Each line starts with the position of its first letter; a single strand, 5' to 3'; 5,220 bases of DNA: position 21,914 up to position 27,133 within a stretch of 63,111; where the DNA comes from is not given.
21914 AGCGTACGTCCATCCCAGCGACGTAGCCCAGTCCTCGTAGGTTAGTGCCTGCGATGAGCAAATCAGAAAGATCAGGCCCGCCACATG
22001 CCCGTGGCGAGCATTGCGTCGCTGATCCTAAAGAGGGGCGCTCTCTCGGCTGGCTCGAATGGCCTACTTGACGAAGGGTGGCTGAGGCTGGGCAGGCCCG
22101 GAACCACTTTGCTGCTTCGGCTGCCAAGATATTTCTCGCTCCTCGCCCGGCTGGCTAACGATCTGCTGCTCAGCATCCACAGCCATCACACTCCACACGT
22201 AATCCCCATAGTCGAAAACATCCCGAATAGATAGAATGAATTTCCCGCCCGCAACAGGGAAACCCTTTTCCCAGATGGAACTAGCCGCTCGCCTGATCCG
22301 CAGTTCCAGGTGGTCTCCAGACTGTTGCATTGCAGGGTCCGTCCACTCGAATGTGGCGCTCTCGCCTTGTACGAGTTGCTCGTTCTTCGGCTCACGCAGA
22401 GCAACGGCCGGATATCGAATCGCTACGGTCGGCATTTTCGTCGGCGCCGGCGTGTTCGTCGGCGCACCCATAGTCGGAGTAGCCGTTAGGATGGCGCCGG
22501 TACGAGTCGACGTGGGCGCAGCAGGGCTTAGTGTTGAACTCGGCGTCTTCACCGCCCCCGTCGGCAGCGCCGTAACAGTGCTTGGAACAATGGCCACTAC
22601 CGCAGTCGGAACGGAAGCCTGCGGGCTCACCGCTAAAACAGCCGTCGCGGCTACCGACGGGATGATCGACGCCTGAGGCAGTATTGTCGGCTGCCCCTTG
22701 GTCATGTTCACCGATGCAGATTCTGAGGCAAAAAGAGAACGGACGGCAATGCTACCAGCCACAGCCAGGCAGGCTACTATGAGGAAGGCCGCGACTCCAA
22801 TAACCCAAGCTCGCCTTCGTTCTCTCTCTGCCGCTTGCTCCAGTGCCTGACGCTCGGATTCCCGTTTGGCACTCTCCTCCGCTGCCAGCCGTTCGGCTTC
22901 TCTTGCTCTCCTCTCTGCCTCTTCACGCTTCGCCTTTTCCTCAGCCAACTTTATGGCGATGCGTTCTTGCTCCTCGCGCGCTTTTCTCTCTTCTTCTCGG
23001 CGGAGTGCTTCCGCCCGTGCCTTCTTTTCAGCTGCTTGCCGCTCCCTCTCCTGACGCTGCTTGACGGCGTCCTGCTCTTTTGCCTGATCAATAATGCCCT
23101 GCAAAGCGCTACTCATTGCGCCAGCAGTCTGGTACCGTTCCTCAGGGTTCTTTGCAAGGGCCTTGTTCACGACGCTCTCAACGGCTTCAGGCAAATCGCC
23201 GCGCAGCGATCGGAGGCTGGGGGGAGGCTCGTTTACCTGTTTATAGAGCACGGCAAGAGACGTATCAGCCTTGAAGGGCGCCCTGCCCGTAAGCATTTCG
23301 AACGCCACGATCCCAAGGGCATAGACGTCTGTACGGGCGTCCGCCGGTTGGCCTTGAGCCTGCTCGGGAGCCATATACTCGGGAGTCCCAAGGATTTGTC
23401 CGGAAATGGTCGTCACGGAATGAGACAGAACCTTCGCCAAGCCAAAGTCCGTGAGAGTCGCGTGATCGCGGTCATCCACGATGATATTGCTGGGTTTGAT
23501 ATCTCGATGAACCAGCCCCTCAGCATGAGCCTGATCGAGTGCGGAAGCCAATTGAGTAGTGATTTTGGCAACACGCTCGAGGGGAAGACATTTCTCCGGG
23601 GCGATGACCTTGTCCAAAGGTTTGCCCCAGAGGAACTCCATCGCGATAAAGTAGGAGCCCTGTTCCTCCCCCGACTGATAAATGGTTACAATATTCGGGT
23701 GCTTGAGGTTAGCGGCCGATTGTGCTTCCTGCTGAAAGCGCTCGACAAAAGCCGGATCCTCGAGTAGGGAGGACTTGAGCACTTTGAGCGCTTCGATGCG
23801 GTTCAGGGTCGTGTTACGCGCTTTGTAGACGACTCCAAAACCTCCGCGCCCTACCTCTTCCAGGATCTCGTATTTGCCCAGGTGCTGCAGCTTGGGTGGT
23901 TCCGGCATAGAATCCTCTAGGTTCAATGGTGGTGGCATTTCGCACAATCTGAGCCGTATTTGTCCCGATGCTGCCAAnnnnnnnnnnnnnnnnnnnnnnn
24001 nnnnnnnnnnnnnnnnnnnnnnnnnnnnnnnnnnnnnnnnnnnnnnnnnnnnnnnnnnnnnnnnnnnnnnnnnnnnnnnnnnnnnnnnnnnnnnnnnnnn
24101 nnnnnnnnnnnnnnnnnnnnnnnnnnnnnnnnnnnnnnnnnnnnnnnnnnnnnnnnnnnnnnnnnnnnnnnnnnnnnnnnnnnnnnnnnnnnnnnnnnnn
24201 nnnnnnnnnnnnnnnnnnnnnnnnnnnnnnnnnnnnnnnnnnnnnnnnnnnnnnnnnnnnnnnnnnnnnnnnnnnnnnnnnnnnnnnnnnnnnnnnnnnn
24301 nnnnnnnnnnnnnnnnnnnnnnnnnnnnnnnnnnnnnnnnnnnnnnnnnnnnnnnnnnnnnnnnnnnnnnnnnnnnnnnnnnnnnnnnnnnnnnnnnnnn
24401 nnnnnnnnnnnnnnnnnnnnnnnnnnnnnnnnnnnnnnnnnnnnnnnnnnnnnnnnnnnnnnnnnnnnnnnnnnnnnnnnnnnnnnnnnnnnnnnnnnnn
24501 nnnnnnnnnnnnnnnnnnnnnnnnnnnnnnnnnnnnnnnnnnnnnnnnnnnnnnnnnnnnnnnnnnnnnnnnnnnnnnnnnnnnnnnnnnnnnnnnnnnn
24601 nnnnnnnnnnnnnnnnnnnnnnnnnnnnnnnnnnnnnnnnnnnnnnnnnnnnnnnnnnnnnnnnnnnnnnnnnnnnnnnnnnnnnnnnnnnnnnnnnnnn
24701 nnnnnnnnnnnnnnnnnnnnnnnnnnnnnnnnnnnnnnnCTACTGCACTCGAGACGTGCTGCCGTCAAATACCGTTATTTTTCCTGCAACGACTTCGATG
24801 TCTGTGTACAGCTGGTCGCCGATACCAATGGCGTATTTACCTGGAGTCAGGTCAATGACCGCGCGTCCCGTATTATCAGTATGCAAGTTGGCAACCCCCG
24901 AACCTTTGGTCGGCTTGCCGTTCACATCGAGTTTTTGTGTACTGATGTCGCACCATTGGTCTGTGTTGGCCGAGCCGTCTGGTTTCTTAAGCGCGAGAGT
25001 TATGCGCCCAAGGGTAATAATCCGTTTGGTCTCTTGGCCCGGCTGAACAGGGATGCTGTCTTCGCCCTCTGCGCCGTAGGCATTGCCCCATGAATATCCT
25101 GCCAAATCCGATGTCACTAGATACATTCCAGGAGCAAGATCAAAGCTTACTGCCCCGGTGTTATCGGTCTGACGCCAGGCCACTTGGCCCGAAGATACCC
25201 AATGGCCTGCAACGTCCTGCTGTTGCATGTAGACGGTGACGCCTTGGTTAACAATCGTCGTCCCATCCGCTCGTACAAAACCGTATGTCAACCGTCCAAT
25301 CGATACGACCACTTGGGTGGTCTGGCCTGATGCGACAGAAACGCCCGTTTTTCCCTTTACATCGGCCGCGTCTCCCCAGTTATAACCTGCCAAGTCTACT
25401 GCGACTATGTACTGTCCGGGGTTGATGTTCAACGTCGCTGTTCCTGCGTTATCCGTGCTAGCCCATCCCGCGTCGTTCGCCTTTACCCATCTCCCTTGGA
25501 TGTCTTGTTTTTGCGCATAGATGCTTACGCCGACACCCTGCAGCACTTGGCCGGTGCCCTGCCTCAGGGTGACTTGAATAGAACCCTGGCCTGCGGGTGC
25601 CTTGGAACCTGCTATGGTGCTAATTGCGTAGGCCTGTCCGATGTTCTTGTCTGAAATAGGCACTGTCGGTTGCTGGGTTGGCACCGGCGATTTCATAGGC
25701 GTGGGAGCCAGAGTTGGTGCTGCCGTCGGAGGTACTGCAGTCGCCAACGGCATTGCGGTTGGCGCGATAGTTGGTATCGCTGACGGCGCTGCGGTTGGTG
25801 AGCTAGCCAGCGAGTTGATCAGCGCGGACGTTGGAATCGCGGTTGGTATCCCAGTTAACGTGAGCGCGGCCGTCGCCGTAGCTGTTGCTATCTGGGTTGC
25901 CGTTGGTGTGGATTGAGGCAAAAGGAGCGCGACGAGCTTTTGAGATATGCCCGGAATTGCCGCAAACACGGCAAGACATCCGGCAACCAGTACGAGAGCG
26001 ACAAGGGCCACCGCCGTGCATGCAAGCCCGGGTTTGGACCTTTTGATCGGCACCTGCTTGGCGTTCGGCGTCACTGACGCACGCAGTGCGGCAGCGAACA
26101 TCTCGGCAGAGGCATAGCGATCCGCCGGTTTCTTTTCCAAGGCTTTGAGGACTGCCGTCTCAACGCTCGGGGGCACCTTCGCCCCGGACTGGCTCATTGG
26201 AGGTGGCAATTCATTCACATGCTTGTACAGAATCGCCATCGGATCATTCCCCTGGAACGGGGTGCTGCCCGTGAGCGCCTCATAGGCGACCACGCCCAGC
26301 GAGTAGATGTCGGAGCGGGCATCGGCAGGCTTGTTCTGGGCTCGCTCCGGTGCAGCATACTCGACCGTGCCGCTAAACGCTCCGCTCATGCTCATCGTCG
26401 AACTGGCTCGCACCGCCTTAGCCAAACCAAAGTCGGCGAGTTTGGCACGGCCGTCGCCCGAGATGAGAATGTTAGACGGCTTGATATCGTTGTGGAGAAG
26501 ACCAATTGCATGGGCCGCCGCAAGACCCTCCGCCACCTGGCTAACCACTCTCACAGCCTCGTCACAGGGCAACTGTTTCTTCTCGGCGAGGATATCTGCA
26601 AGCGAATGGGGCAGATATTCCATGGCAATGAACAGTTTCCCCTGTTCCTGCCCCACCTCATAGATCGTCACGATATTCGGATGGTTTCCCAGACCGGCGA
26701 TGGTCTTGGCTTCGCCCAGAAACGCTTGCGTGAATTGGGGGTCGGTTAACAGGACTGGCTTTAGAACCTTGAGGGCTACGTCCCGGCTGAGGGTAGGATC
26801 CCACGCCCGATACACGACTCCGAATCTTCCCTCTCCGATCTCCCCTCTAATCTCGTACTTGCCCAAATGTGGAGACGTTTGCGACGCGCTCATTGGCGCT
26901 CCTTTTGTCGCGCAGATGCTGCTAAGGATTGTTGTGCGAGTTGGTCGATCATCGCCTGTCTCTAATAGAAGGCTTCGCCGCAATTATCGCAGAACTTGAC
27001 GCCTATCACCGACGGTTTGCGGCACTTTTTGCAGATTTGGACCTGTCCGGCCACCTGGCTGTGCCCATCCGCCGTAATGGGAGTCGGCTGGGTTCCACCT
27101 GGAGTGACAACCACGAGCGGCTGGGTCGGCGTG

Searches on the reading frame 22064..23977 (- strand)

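Call 10: search_protein_families(library=pfam, proteins=[window:22064-23977:-], max_evalue=0.001)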
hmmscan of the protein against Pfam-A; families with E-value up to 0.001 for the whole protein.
window:22064-23977:- (637 aa): 6 families
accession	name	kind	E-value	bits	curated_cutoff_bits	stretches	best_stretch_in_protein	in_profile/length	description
PF00069.31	Pkinase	-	3.8e-55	187.5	31.7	1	36-289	1-259/263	Protein kinase domain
PF07714.23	PK_Tyr_Ser-Thr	-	1.9e-34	119.6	23.1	1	38-283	3-250/258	Protein tyrosine and serine/threonine kinase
PF03109.22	ABC1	-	3.4e-07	30.1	22.9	1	77-187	116-220/244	ABC1 atypical kinase-like domain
PF14531.12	Kinase-like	-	1.2e-06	28.4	25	1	137-281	148-289/289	Kinase-like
PF01636.29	APH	-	2.4e-05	24.7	23.2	1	135-182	146-198/239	Phosphotransferase enzyme family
PF20990.2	DUF2207_C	-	0.00017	21.8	33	1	261-477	12-190/247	Predicted membrane protein (DUF2207) C-terminal domain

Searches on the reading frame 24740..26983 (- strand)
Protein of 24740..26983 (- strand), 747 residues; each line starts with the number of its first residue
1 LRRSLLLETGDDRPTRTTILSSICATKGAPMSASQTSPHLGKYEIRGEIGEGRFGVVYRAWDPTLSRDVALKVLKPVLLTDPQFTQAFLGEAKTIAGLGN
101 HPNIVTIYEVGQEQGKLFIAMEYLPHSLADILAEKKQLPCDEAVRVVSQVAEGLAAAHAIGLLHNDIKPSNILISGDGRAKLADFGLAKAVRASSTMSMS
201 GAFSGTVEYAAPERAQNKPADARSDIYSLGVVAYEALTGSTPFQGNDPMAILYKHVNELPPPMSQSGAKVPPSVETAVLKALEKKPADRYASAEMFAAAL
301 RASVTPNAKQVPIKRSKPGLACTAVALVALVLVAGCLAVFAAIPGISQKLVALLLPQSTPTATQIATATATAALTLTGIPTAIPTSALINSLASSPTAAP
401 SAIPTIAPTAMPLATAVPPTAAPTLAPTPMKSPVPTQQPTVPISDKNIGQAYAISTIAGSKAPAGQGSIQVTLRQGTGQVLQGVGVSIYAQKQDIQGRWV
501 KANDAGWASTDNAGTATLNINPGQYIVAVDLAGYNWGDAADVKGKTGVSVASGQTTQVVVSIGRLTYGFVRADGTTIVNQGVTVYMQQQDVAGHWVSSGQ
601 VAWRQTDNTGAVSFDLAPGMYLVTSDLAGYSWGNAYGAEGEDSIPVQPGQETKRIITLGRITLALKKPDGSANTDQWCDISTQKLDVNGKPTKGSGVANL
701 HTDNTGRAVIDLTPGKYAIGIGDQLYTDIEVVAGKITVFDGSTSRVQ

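Call 10: search_protein_families(library=pfam, proteins=[window:24740-26983:-], max_evalue=0.001)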
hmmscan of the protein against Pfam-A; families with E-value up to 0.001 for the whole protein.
window:24740-26983:- (747 aa): 5 families
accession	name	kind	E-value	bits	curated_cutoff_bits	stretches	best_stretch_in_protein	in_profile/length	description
PF00069.31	Pkinase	-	2.9e-51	174.8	31.7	1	43-295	1-257/263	Protein kinase domain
PF07714.23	PK_Tyr_Ser-Thr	-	3.1e-37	128.7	23.1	1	45-291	3-250/258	Protein tyrosine and serine/threonine kinase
PF08400.16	phage_tail_N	-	1.9e-08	34.8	26.6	0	695-742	36-81/134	Prophage tail fibre N-terminal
PF01636.29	APH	-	7.4e-05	23.1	23.2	0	86-160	38-110/239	Phosphotransferase enzyme family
PF03109.22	ABC1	-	0.0004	20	22.9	0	154-199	180-225/244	ABC1 atypical kinase-like domain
